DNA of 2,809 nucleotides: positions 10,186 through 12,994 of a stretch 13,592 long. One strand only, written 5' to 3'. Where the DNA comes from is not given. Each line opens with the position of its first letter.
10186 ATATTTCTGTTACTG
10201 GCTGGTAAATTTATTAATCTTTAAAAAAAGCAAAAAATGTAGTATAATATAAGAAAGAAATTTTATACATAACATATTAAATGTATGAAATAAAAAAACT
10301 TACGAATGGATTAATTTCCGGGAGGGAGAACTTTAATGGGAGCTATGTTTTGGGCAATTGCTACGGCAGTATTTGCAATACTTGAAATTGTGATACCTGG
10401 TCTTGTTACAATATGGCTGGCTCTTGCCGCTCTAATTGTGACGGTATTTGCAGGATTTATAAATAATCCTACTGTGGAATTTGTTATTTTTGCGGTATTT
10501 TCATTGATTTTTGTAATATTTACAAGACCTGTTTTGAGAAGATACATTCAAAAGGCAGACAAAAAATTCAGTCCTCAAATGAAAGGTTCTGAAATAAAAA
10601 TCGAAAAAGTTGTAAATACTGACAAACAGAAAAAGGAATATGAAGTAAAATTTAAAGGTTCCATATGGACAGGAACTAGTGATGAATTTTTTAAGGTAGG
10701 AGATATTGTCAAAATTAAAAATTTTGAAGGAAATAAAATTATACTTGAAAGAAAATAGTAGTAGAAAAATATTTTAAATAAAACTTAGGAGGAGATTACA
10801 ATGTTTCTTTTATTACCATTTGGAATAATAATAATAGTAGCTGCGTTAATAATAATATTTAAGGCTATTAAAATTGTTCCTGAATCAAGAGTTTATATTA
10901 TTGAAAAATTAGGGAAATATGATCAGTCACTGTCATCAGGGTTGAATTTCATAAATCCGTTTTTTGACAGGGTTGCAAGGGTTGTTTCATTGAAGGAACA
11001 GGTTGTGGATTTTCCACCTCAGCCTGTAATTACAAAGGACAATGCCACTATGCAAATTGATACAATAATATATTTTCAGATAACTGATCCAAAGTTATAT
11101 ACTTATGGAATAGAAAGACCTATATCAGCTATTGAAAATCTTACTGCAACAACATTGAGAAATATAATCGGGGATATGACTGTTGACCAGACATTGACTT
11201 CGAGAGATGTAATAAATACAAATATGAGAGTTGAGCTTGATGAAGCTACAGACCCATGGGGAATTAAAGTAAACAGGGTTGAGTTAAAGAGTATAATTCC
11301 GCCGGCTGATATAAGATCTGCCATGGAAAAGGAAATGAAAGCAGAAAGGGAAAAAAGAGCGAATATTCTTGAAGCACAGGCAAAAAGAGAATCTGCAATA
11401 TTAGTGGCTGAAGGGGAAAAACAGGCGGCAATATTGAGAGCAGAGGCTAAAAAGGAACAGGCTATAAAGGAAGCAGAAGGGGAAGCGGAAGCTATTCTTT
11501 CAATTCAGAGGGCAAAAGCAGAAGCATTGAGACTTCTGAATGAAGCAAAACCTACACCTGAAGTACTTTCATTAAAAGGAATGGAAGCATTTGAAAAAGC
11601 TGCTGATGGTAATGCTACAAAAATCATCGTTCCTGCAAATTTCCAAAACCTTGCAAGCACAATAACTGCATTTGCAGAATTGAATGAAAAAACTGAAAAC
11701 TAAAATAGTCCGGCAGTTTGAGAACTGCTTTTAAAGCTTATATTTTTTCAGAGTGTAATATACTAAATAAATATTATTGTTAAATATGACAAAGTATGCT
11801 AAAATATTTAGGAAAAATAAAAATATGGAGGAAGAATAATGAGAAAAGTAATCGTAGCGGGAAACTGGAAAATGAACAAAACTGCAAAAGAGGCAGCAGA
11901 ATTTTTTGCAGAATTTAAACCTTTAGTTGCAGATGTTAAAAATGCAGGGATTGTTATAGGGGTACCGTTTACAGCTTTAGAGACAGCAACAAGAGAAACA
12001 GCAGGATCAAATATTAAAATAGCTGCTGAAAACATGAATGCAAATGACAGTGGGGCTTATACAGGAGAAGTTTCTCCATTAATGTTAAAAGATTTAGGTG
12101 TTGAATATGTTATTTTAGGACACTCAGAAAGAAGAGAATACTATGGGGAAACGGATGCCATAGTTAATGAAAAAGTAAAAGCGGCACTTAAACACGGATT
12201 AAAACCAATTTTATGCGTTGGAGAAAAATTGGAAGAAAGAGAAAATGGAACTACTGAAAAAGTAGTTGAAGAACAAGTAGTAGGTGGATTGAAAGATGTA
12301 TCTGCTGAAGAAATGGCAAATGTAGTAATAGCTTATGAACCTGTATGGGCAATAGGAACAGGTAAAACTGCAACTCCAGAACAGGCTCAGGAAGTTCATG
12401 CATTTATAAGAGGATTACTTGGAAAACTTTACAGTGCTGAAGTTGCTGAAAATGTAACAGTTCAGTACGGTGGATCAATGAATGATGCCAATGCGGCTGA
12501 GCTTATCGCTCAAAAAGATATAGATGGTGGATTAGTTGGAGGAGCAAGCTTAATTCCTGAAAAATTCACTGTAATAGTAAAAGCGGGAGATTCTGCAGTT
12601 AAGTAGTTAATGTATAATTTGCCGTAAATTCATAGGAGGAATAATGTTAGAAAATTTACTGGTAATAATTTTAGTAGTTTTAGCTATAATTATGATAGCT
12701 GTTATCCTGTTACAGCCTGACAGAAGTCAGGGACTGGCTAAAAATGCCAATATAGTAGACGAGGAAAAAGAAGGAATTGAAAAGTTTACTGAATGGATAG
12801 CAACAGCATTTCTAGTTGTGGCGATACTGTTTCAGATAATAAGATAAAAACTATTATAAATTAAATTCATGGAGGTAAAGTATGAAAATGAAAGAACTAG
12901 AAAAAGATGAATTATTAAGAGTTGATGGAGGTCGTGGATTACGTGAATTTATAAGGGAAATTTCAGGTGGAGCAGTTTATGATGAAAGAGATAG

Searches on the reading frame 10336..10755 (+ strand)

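Call 8: search_protein_families(library=pfam, proteins=[window:10336-10755:+], max_evalue=1)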
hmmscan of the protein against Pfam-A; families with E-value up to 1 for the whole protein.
window:10336-10755:+ (140 aa): 6 families
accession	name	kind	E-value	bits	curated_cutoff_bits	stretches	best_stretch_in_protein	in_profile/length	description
PF01957.25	NfeD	-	1.9e-07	31.6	29.1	1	96-139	13-57/57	NfeD-like C-terminal, partner-binding domain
PF13567.11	DUF4131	-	7.5e-05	22.9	31.6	1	24-107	5-87/165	Domain of unknown function (DUF4131)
PF05875.18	Ceramidase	-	0.0016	18.3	32.5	1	3-76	84-161/259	Ceramidase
PF10341.16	TPP1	-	0.08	13.2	26.5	1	55-92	66-103/158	Shelterin complex subunit, TPP1/ACD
PF25587.1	Rv2743c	-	0.64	10.1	27.7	0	26-81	34-91/237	Rv2743c family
PF13786.12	DUF4179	-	0.69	10.8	30.1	0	51-110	13-80/94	Domain of unknown function (DUF4179)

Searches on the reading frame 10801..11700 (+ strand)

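Call 8: search_protein_families(library=pfam, proteins=[window:10801-11700:+], max_evalue=1)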
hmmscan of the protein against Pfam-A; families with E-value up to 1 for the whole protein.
window:10801-11700:+ (300 aa): 2 families
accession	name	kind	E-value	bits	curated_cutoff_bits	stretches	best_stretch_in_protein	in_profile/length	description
PF01145.31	Band_7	-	6.5e-41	140.7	23.6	1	24-195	1-175/176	SPFH domain / Band 7 family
PF19589.4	DUF6095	-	0.27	11.9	23.8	1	3-28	43-68/73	Family of unknown function (DUF6095)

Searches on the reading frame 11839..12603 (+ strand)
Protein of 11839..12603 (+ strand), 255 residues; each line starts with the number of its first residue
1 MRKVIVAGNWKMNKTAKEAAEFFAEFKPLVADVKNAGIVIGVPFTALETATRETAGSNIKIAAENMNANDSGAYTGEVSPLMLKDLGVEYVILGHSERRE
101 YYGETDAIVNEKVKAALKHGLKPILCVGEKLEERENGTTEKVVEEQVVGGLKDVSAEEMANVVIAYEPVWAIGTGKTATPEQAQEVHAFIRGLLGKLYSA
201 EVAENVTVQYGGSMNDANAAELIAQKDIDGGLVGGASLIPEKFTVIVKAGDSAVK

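Call 8: search_protein_families(library=pfam, proteins=[window:11839-12603:+], max_evalue=1)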
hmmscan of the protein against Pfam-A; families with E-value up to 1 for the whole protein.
window:11839-12603:+ (255 aa): 3 families
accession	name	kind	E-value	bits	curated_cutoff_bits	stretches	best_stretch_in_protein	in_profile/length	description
PF00121.24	TIM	-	2.9e-99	332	20.1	1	5-249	2-244/245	Triosephosphate isomerase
PF02552.22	CO_dh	-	0.14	12.3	21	1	111-144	26-59/168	CO dehydrogenase beta subunit/acetyl-CoA synthase epsilon subunit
PF25735.1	Phage_L5_gp82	-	0.17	12.2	27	0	180-210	58-87/120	Mycobacterium phage L5 gene 82 protein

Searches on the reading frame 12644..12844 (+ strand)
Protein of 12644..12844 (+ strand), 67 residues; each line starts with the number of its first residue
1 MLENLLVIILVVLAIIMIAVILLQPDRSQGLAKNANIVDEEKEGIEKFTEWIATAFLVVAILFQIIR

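Call 8: search_protein_families(library=pfam, proteins=[window:12644-12844:+], max_evalue=1)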
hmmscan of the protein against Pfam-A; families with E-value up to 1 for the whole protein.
window:12644-12844:+ (67 aa): 8 families
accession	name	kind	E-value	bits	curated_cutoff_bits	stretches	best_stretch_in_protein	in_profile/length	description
PF03840.19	SecG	-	3e-09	37.3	29.2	1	5-65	1-69/70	Preprotein translocase SecG subunit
PF11862.13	DUF3382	-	0.0094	16.7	28.9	1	10-63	41-97/97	Domain of unknown function (DUF3382)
PF17000.10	Asp5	-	0.025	15.2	25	1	4-36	2-34/71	Accessory secretory protein Sec, Asp5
PF03631.20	Virul_fac_BrkB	-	0.029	14.4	33.7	1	5-65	119-179/259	Virulence factor BrkB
PF19554.4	DUF6077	-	0.061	12.5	27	1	2-66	64-126/354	Family of unknown function (DUF6077)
PF15820.10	ECSCR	-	0.062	13.6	27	1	6-55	30-75/104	Endothelial cell-specific chemotaxis regulator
PF15420.11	Abhydrolase_9_N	-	0.14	12.6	27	1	7-67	52-110/208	Alpha/beta-hydrolase family N-terminus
PF25184.1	YxzE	-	0.8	11.2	40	1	5-25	5-25/65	YxzE-like putative bacteriocin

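Call 9: search_protein_families(library=ncbifam, proteins=[window:12644-12844:+], max_evalue=10)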
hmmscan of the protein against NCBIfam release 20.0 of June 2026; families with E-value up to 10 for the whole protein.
window:12644-12844:+ (67 aa): 8 families
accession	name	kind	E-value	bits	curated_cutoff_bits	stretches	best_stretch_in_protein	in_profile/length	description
TIGR00810.1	secG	equivalog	1e-07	31.9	30.85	1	4-65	2-71/73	preprotein translocase subunit SecG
NF047648.1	MIGRI_fam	equivalog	7.7e-05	22.8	28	2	1-26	1-26/55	protein MIGRI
NF051431.1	Rv0361_Cterm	subfamily_domain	0.038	14.2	37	1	5-33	9-35/140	Rv0361 family membrane protein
NF052597.1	FILTED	domain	0.059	13.7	40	1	3-63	4-66/110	FILTED domain-containing surface protein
NF041604.1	CSP_NTE_dom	subfamily_domain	0.11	12.9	45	1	6-30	66-90/112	cold shock domain-containing protein membrane protein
NF041023.1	PP0621_fam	subfamily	0.16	12.3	45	1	4-41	2-35/71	PP0621 family protein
NF033218.1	anchor_AmaP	equivalog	0.18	11.6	55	1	6-63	9-64/166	alkaline shock response membrane anchor protein AmaP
NF042931.1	SAG1386_EF1546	equivalog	6.8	6.8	80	1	5-34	33-62/158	SAG1386/EF1546 family surface-associated protein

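Call 68: find_encoding_contigs(protein=window:12644-12844:+, flank=10000, max_places=10)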
Protein window:12644-12844:+ (67 aa): 25 contigs read that carry it; 10 places shown.
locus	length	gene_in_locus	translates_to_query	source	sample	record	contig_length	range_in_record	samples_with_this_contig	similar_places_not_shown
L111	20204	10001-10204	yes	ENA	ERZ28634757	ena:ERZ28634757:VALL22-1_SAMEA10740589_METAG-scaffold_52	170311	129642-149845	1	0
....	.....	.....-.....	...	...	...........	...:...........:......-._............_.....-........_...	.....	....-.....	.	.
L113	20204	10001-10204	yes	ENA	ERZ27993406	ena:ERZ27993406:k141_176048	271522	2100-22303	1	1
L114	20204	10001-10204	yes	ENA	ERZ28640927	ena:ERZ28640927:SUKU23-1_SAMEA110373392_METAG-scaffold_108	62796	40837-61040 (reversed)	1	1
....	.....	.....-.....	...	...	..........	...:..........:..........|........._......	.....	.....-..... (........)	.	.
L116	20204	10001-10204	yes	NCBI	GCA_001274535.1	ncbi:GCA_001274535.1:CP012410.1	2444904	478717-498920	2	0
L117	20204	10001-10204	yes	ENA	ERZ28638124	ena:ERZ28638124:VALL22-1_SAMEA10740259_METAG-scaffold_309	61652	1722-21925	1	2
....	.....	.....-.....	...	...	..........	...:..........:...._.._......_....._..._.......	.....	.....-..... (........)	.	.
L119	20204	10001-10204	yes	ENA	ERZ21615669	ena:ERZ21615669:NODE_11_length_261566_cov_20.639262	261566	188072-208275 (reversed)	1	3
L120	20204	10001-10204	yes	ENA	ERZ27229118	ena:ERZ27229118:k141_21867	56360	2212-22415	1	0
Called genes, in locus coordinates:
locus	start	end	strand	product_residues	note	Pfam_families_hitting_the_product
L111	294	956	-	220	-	PF00027:cNMP_binding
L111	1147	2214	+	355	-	PF00710:Asparaginase, PF17763:Asparaginase_C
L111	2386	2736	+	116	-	PF01245:Ribosomal_L19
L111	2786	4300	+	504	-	PF10502:Peptidase_S26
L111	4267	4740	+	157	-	PF13673:Acetyltransf_10, PF00583:Acetyltransf_1, PF13508:Acetyltransf_7, PF08445:FR47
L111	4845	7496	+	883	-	PF00133:tRNA-synt_1, PF01406:tRNA-synt_1e (faint), PF09334:tRNA-synt_1g, PF13603:tRNA-synt_1_2, PF09334:tRNA-synt_1g (weak), PF08264:Anticodon_1, PF10458:Val_tRNA-synt_C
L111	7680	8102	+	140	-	PF01957:NfeD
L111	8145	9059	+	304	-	PF01145:Band_7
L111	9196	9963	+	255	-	PF00121:TIM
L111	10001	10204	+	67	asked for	PF03840:SecG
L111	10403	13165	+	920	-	PF12705:PDDEXK_1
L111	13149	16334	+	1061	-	PF00580:UvrD-helicase, PF13538:UvrD_C_2 (faint), PF13245:AAA_19 (weak), PF13361:UvrD_C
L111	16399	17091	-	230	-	PF03006:HlyIII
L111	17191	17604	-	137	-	PF22381:Staph_reg_Sar_Rot, PF01978:TrmB (faint), PF01047:MarR, PF12802:MarR_2, PF13412:HTH_24 (weak), PF13463:HTH_27, PF13601:HTH_34 (weak)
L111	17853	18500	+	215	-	PF01618:MotA_ExbB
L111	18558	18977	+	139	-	PF02472:ExbD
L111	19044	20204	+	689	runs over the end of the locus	PF07715:Plug, PF00593:TonB_dep_Rec_b-barrel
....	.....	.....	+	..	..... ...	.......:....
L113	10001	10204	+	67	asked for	PF03840:SecG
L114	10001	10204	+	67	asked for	PF03840:SecG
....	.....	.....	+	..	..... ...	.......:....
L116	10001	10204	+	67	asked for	PF03840:SecG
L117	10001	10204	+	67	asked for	PF03840:SecG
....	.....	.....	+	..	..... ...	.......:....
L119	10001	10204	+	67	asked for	PF03840:SecG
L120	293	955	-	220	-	PF00027:cNMP_binding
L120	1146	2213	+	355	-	PF00710:Asparaginase, PF17763:Asparaginase_C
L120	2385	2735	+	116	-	PF01245:Ribosomal_L19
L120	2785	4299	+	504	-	PF10502:Peptidase_S26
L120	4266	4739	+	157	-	PF13673:Acetyltransf_10, PF00583:Acetyltransf_1, PF13508:Acetyltransf_7, PF08445:FR47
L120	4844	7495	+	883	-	PF00133:tRNA-synt_1, PF01406:tRNA-synt_1e (faint), PF09334:tRNA-synt_1g, PF13603:tRNA-synt_1_2, PF09334:tRNA-synt_1g (weak), PF08264:Anticodon_1, PF10458:Val_tRNA-synt_C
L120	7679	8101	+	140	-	PF01957:NfeD (weak)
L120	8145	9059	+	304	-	PF01145:Band_7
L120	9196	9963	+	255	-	PF00121:TIM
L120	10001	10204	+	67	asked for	PF03840:SecG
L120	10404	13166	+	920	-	PF12705:PDDEXK_1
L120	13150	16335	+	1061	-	PF00580:UvrD-helicase, PF13538:UvrD_C_2 (faint), PF13245:AAA_19 (weak), PF13361:UvrD_C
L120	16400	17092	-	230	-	PF03006:HlyIII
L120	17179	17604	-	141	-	PF22381:Staph_reg_Sar_Rot, PF01978:TrmB (faint), PF01047:MarR, PF12802:MarR_2, PF13412:HTH_24 (weak), PF13463:HTH_27, PF13601:HTH_34 (weak)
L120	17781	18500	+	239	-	PF01618:MotA_ExbB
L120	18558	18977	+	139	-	PF02472:ExbD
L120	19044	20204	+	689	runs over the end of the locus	PF07715:Plug, PF00593:TonB_dep_Rec_b-barrel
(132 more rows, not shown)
